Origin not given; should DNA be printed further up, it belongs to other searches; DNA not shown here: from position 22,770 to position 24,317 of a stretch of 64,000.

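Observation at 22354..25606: GcvH-like lipoyl-carrier protein co-operonic with a GlcD-like FAD oxidase and a GlcF/HdrD-like CCG iron-sulfur protein: a candidate lipoyl-protein-linked oxidoreductase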

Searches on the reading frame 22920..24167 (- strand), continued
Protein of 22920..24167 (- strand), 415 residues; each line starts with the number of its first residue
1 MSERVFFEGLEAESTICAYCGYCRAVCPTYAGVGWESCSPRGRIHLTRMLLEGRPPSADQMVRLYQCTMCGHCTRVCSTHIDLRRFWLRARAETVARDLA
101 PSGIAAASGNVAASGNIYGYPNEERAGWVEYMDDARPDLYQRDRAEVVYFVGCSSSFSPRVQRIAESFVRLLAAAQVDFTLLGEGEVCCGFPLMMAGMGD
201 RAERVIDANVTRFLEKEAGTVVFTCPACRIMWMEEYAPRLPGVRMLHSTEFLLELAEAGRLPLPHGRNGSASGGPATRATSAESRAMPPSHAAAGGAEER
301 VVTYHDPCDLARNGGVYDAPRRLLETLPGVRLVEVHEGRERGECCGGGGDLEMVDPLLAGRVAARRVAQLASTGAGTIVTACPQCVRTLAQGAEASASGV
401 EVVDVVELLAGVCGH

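Call 64: search_protein_representatives(alignment_id=A3)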
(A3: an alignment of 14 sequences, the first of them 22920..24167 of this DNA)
Query: 14 sequences, 385 profile positions. Proteins with E-value up to 0.001 (for the whole library): 21870; up to 1e-10: 11303; up to 1e-30: 3241. The best 150 are listed.
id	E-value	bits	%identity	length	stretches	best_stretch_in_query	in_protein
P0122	1.3e-191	652.9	-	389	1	1-383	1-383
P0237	1.2e-172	590.5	-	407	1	5-381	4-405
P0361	1.7e-134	464.9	-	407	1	11-383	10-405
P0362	1.2e-133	462.0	-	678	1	14-382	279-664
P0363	1.7e-133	461.6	-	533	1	9-381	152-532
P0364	3.7e-132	457.2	-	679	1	6-381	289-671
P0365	2.0e-129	448.2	-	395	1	3-377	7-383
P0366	6.4e-129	446.5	-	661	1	5-381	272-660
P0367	2.7e-127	441.2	-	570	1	8-383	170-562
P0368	2.5e-126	438.0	-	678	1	12-383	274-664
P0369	3.2e-124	431.1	-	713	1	11-383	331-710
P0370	2.8e-123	428.0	-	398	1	13-381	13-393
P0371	2.5e-122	424.8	-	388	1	11-380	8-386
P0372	3.7e-121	421.0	-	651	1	10-380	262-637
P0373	1.6e-119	415.6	-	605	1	12-381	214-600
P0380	1.8e-114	399.0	-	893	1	10-380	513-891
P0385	1.9e-110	385.7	-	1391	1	8-383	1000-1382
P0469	1.9e-80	287.0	-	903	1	8-381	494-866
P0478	1.3e-79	284.2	-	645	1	8-382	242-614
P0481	2.9e-79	283.1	-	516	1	8-381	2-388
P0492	7.8e-78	278.4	-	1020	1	6-382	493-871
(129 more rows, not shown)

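Call 65: search_protein_families(library=pfam, proteins=[P0481, P0492, P0380, P0362, P0363, P0385, P0361, P0365, P0469, P0478], max_evalue=0.0001)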
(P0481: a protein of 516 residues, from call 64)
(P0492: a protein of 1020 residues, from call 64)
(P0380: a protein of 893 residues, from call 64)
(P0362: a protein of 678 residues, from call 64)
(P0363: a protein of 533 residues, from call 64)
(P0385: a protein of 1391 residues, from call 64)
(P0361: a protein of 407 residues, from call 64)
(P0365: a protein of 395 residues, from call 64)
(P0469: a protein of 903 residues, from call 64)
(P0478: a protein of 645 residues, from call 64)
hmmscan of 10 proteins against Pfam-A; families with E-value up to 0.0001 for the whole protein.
P0481 (516 aa): 2 families
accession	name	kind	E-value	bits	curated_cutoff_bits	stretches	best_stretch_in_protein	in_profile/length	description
PF02754.22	CCG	-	2.1e-39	133.9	20.6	2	278-361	2-81/85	Cysteine-rich domain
PF13183.11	Fer4_8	-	5.8e-08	33.6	27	1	7-85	1-64/68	4Fe-4S dicluster domain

P0492 (1020 aa): 7 families
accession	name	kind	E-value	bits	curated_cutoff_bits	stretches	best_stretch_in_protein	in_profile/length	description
PF01565.28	FAD_binding_4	-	1.6e-38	131.9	26.4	1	49-184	1-135/139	FAD binding domain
PF02754.22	CCG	-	1.2e-30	105.8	20.6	2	759-847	1-85/85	Cysteine-rich domain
PF13183.11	Fer4_8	-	9.6e-08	32.9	27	1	502-569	3-68/68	4Fe-4S dicluster domain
PF13534.11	Fer4_17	-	1.4e-07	32.4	22.2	1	504-569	2-60/61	4Fe-4S dicluster domain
PF02913.24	FAD-oxidase_C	-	6.5e-07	29.7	21.2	1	222-445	9-248/248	FAD linked oxidases, C-terminal domain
PF13187.11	Fer4_9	-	1.5e-06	28.5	27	1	504-568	2-50/52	4Fe-4S dicluster domain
PF12838.12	Fer4_7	-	3e-05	24.8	27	1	504-569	2-52/52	4Fe-4S dicluster domain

P0380 (893 aa): 8 families
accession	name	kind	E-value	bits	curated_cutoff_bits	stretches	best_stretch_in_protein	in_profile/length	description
PF02754.22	CCG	-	8.9e-33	112.7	20.6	2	781-868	1-84/85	Cysteine-rich domain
PF01565.28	FAD_binding_4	-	6.3e-31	107.4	26.4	1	62-199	1-137/139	FAD binding domain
PF02913.24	FAD-oxidase_C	-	1.4e-18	68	21.2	1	232-465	2-248/248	FAD linked oxidases, C-terminal domain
PF13183.11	Fer4_8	-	4.3e-11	43.6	27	1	519-588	4-68/68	4Fe-4S dicluster domain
PF13534.11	Fer4_17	-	3.9e-09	37.3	22.2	1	520-588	2-60/61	4Fe-4S dicluster domain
PF12838.12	Fer4_7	-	3.3e-07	31.1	27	1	520-587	2-51/52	4Fe-4S dicluster domain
PF13187.11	Fer4_9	-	1.4e-06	28.6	27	1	520-587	2-50/52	4Fe-4S dicluster domain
PF13484.11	Fer4_16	-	1.3e-05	26.3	30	1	520-586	2-65/66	4Fe-4S double cluster binding domain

P0362 (678 aa): 4 families
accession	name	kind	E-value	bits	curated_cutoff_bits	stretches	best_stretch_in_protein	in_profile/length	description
PF02754.22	CCG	-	1.6e-32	111.9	20.6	2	553-641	1-85/85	Cysteine-rich domain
PF13183.11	Fer4_8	-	1.8e-10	41.6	27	1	279-364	2-68/68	4Fe-4S dicluster domain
PF13534.11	Fer4_17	-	2.9e-06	28.1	22.2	0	344-365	40-61/61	4Fe-4S dicluster domain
PF13237.11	Fer4_10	-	7.2e-06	26.3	25.5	0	349-362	8-21/53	4Fe-4S dicluster domain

P0363 (533 aa): 4 families
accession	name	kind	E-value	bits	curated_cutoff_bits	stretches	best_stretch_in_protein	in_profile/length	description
PF02754.22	CCG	-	6.1e-32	110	20.6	2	422-508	2-84/85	Cysteine-rich domain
PF13183.11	Fer4_8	-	5e-10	40.2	27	1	156-231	1-68/68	4Fe-4S dicluster domain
PF13237.11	Fer4_10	-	1.1e-05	25.6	25.5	0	216-234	8-22/53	4Fe-4S dicluster domain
PF12838.12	Fer4_7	-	3.6e-05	24.6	27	0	160-230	2-51/52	4Fe-4S dicluster domain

P0385 (1391 aa): 10 families
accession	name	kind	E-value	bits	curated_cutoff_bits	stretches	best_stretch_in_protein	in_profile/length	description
PF01597.25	GCV_H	-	1.4e-69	232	22.2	3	360-468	1-107/122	Glycine cleavage H-protein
PF02754.22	CCG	-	2.2e-29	101.8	20.6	2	1269-1356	1-84/85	Cysteine-rich domain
PF01565.28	FAD_binding_4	-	7.9e-27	94.1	26.4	1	537-675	1-138/139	FAD binding domain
PF02913.24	FAD-oxidase_C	-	9.1e-13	48.9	21.2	1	707-940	2-248/248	FAD linked oxidases, C-terminal domain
PF13183.11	Fer4_8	-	5.7e-12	46.4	27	1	1008-1077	4-68/68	4Fe-4S dicluster domain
PF13534.11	Fer4_17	-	8.2e-10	39.5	22.2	1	1009-1078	2-61/61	4Fe-4S dicluster domain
PF09891.15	DUF2118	-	9.6e-07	29.3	20.5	0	209-254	97-140/149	Uncharacterized protein conserved in archaea (DUF2118)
PF12838.12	Fer4_7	-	6.6e-06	26.9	27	1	1009-1077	2-52/52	4Fe-4S dicluster domain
PF13375.12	RnfC_N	-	1.4e-05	25.5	25.6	0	213-254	46-89/101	RnfC Barrel sandwich hybrid domain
PF13187.11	Fer4_9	-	4.4e-05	23.9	27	1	1009-1076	2-50/52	4Fe-4S dicluster domain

P0361 (407 aa): 4 families
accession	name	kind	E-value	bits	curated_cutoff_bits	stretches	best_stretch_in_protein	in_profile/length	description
PF02754.22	CCG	-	1.5e-30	105.5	20.6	2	292-379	1-84/85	Cysteine-rich domain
PF13183.11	Fer4_8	-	7.6e-11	42.8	27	1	12-103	1-68/68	4Fe-4S dicluster domain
PF12838.12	Fer4_7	-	4.2e-07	30.8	27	1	16-103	2-52/52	4Fe-4S dicluster domain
PF13187.11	Fer4_9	-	1.9e-06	28.2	27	1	15-102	1-50/52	4Fe-4S dicluster domain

P0365 (395 aa): 4 families
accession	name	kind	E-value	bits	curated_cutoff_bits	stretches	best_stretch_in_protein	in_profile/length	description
PF02754.22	CCG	-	5.8e-30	103.7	20.6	2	276-360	1-81/85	Cysteine-rich domain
PF13183.11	Fer4_8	-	1.5e-08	35.4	27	1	21-89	5-68/68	4Fe-4S dicluster domain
PF13534.11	Fer4_17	-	2.4e-07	31.6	22.2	1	21-90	2-61/61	4Fe-4S dicluster domain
PF12838.12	Fer4_7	-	2e-05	25.4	27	1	21-88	2-51/52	4Fe-4S dicluster domain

P0469 (903 aa): 4 families
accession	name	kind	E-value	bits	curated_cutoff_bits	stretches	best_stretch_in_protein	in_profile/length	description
PF01565.28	FAD_binding_4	-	8e-40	136.2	26.4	1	44-182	1-139/139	FAD binding domain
PF02754.22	CCG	-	7.8e-31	106.5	20.6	2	756-843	1-85/85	Cysteine-rich domain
PF13183.11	Fer4_8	-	2.2e-09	38.2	27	1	500-568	2-68/68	4Fe-4S dicluster domain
PF13534.11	Fer4_17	-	1.9e-06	28.8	22.2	1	502-567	1-59/61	4Fe-4S dicluster domain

P0478 (645 aa): 5 families
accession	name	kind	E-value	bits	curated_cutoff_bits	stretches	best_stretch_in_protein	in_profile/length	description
PF02754.22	CCG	-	3.2e-32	110.9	20.6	2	504-589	1-84/85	Cysteine-rich domain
PF13183.11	Fer4_8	-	1.6e-09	38.6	27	1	251-316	5-68/68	4Fe-4S dicluster domain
PF13534.11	Fer4_17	-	8.9e-08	33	22.2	1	251-316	2-60/61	4Fe-4S dicluster domain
PF02913.24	FAD-oxidase_C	-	1.4e-07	32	21.2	1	20-193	58-248/248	FAD linked oxidases, C-terminal domain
PF13187.11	Fer4_9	-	8.1e-05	23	27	1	251-315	2-50/52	4Fe-4S dicluster domain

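Call 70: find_encoding_contigs(protein=P0385, flank=10000, max_places=2)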
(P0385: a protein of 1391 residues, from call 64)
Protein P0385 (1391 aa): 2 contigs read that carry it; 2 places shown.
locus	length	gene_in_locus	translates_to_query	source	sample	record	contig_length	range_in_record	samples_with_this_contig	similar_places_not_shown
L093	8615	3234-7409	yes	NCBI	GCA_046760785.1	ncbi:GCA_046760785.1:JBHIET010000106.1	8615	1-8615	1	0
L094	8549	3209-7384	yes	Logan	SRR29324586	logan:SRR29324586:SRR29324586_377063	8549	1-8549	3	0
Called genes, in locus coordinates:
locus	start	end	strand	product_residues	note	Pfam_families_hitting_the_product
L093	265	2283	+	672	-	PF08448:PAS_4, PF13426:PAS_9, PF01590:GAF, PF13185:GAF_2, PF13492:GAF_3, PF08448:PAS_4, PF13426:PAS_9, PF00512:HisKA, +3 more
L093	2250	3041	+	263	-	PF00072:Response_reg, PF00486:Trans_reg_C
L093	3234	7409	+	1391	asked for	PF01597:GCV_H, PF01597:GCV_H, PF01565:FAD_binding_4, PF02913:FAD-oxidase_C, PF12838:Fer4_7 (weak), PF13183:Fer4_8, PF13534:Fer4_17, PF02754:CCG, +2 more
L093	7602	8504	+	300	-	PF01040:UbiA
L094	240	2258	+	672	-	PF08448:PAS_4, PF13426:PAS_9, PF01590:GAF, PF13185:GAF_2, PF13492:GAF_3, PF08448:PAS_4, PF13426:PAS_9, PF00512:HisKA, +3 more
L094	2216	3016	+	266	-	PF00072:Response_reg, PF00486:Trans_reg_C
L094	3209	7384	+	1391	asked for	PF01597:GCV_H, PF01597:GCV_H, PF01565:FAD_binding_4, PF02913:FAD-oxidase_C, PF12838:Fer4_7 (weak), PF13183:Fer4_8, PF13534:Fer4_17, PF02754:CCG, +2 more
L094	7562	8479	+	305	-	PF01040:UbiA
